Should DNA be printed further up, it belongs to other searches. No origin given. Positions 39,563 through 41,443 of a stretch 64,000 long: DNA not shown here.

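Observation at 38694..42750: Three-gene PLP/FAD cassette (SbnA-like / FAD-NAD(P)-binding / Y4yA-SbnH-like decarboxylase), candidate diaminopropionate- or diamine-derived metabolite pathway with no NRPS or NIS synthetase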

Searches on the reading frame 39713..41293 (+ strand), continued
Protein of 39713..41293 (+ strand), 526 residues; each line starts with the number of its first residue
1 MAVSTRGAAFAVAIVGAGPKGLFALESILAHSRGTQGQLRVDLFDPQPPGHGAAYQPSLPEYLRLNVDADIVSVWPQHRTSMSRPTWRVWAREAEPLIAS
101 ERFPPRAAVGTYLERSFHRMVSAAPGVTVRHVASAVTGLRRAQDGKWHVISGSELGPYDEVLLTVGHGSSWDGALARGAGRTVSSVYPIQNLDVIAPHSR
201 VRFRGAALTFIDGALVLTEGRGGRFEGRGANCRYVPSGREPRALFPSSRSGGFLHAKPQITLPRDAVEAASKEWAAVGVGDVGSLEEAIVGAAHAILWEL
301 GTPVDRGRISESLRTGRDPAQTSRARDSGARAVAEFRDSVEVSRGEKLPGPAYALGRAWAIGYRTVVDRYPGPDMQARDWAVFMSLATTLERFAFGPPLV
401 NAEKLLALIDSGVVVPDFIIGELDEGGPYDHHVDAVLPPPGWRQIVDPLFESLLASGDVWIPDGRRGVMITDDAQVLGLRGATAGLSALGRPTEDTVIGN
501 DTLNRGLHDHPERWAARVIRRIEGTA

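Call 56: search_protein_families(library=pfam, proteins=[L037:8388-9470:+, L037:11712-13199:+, L037:6640-8247:+, L037:4957-6360:+, L072:9995-12904:+, L072:7801-8850:+, L066:11832-13319:+, L037:14183-15205:-], max_evalue=0.001)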
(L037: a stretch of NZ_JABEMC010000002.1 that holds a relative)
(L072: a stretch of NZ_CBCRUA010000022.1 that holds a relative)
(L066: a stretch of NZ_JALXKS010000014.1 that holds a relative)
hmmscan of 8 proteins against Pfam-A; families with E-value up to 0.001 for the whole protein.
L037:8388-9470:+ (360 aa): 1 family
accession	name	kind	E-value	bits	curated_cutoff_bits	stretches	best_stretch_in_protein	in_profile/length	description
PF01515.24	PTA_PTB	-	1.6e-110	369.9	24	1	32-352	3-319/319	Phosphate acetyl/butaryl transferase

L037:11712-13199:+ (495 aa): 3 families
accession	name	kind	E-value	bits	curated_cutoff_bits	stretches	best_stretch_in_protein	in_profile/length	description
PF13091.12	PLDc_2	-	2.2e-47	160.6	27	2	335-454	3-124/132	PLD-like domain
PF00614.28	PLDc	-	7.3e-16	57.8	21.9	2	410-434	4-28/28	Phospholipase D Active site motif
PF13396.11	PLDc_N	-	2.7e-05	24.5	23.3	1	36-67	10-41/42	Phospholipase_D-nuclease N-terminal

L037:6640-8247:+ (535 aa): 2 families
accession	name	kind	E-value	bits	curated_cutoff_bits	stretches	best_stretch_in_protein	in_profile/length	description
PF13520.12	AA_permease_2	-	1.2e-40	140.1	27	1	61-494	8-425/427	Amino acid permease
PF00324.27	AA_permease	-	4.4e-26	92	24.6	1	61-506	4-462/470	Amino acid permease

L037:4957-6360:+ (467 aa): 1 family
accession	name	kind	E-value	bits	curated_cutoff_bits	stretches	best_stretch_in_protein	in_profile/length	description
PF00202.27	Aminotran_3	-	3.6e-91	306.3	30.5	1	43-456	11-400/403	Aminotransferase class-III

L072:9995-12904:+ (969 aa): 2 families
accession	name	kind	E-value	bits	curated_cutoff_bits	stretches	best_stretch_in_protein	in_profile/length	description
PF13454.12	NAD_binding_9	-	1.1e-24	87.6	21.8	1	5-147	2-154/155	FAD-NAD(P)-binding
PF02784.22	Orn_Arg_deC_N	-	1.1e-22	81.1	23.4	1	568-760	17-211/247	Pyridoxal-dependent decarboxylase, pyridoxal binding domain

L072:7801-8850:+ (349 aa): 1 family
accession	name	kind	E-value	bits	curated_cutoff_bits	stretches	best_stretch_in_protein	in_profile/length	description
PF10951.13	DUF2776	-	3.5e-163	543.3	26.1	1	1-349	1-348/348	Protein of unknown function (DUF2776)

L066:11832-13319:+ (495 aa): 3 families
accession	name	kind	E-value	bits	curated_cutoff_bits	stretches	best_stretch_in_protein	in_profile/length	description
PF13091.12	PLDc_2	-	1.5e-47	161.2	27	2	335-454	3-124/132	PLD-like domain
PF00614.28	PLDc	-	7.5e-16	57.8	21.9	2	410-434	4-28/28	Phospholipase D Active site motif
PF13396.11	PLDc_N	-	8.5e-05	22.9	23.3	1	36-67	10-41/42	Phospholipase_D-nuclease N-terminal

L037:14183-15205:- (340 aa): 1 family
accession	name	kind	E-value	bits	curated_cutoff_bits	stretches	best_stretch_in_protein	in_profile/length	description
PF03631.20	Virul_fac_BrkB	-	2e-49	169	33.7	1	29-278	6-258/259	Virulence factor BrkB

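Call 79: search_protein_representatives(alignment_id=A1)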
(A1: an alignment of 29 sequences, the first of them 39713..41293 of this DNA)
Query: 29 sequences, 549 profile positions. Proteins with E-value up to 0.001 (for the whole library): 6161; up to 1e-10: 3177; up to 1e-30: 1141. The best 150 are listed.
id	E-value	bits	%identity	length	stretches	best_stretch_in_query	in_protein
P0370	1.2e-199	681.0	-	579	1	3-545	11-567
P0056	1.9e-199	680.4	-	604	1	3-546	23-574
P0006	1.1e-196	671.2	-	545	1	3-546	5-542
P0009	1.0e-195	668.0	-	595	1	2-547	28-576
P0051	1.3e-192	657.8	-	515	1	3-546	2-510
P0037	5.6e-192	655.7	-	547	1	3-543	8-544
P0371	7.1e-189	645.5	-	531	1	3-544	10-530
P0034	9.0e-188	641.8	-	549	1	3-547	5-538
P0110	2.7e-186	636.9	-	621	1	3-544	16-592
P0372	4.0e-186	636.4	-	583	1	4-546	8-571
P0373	9.7e-186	635.1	-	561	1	3-546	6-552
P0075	1.0e-185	635.0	-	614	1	3-545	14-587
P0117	1.3e-185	634.6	-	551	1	3-546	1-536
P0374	5.6e-185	632.6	-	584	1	2-546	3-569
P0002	7.1e-185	632.3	-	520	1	3-545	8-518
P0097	1.0e-183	628.4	-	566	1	3-545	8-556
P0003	2.0e-176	604.4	-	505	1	1-546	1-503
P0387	2.2e-167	574.5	-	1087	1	3-543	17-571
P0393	2.0e-159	548.3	-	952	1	3-542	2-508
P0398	8.4e-155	533.0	-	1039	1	3-546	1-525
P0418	4.6e-144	497.6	-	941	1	3-545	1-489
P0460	6.0e-134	464.2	-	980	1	5-543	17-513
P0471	1.7e-129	449.5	-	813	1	3-486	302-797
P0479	2.1e-126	439.3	-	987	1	3-545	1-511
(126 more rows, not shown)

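Call 80: search_protein_families(library=pfam, proteins=[P0387, P0393, P0398, P0418, P0460, P0479, P0471], max_evalue=0.0001)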
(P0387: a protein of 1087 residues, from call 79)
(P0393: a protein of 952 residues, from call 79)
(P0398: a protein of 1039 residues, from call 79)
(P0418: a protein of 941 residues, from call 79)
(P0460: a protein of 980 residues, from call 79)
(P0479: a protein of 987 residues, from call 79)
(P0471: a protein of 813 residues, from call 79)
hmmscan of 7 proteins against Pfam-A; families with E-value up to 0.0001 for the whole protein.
P0387 (1087 aa): 2 families
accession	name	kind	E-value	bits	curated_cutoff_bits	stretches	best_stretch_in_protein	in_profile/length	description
PF13454.12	NAD_binding_9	-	1.7e-23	83.8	21.8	1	20-158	1-133/155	FAD-NAD(P)-binding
PF02784.22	Orn_Arg_deC_N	-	4.1e-23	82.5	23.4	1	650-845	17-209/247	Pyridoxal-dependent decarboxylase, pyridoxal binding domain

P0393 (952 aa): 2 families
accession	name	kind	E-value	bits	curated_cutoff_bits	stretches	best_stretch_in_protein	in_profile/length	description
PF13454.12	NAD_binding_9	-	1.8e-29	103.1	21.8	1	5-152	1-154/155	FAD-NAD(P)-binding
PF02784.22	Orn_Arg_deC_N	-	3.3e-22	79.5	23.4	1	565-758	8-210/247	Pyridoxal-dependent decarboxylase, pyridoxal binding domain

P0398 (1039 aa): 2 families
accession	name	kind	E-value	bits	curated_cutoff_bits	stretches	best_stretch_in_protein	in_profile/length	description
PF13454.12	NAD_binding_9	-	8e-31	107.6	21.8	1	4-152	1-154/155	FAD-NAD(P)-binding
PF02784.22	Orn_Arg_deC_N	-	2.2e-22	80.1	23.4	1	595-781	17-207/247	Pyridoxal-dependent decarboxylase, pyridoxal binding domain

P0418 (941 aa): 2 families
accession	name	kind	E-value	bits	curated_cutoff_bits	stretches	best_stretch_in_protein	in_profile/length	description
PF02784.22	Orn_Arg_deC_N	-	1.4e-24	87.3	23.4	1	556-741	17-214/247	Pyridoxal-dependent decarboxylase, pyridoxal binding domain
PF13454.12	NAD_binding_9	-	6.9e-22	78.5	21.8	1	4-146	1-154/155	FAD-NAD(P)-binding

P0460 (980 aa): 2 families
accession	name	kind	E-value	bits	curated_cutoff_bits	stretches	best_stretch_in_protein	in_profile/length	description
PF13454.12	NAD_binding_9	-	9.4e-29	100.8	21.8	1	18-164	1-154/155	FAD-NAD(P)-binding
PF02784.22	Orn_Arg_deC_N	-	1e-23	84.4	23.4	1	577-765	11-209/247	Pyridoxal-dependent decarboxylase, pyridoxal binding domain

P0479 (987 aa): 2 families
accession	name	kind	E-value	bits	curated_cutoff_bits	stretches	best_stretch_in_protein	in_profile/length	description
PF02784.22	Orn_Arg_deC_N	-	6e-23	81.9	23.4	1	572-765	12-213/247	Pyridoxal-dependent decarboxylase, pyridoxal binding domain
PF13454.12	NAD_binding_9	-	9.4e-22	78.1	21.8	1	4-147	1-154/155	FAD-NAD(P)-binding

P0471 (813 aa): 2 families
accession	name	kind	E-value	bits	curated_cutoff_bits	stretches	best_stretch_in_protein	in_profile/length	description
PF00291.31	PALP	-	3.8e-33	115.5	35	1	2-169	46-202/295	Pyridoxal-phosphate dependent enzyme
PF13454.12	NAD_binding_9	-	6.2e-28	98.2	21.8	1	305-467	1-154/155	FAD-NAD(P)-binding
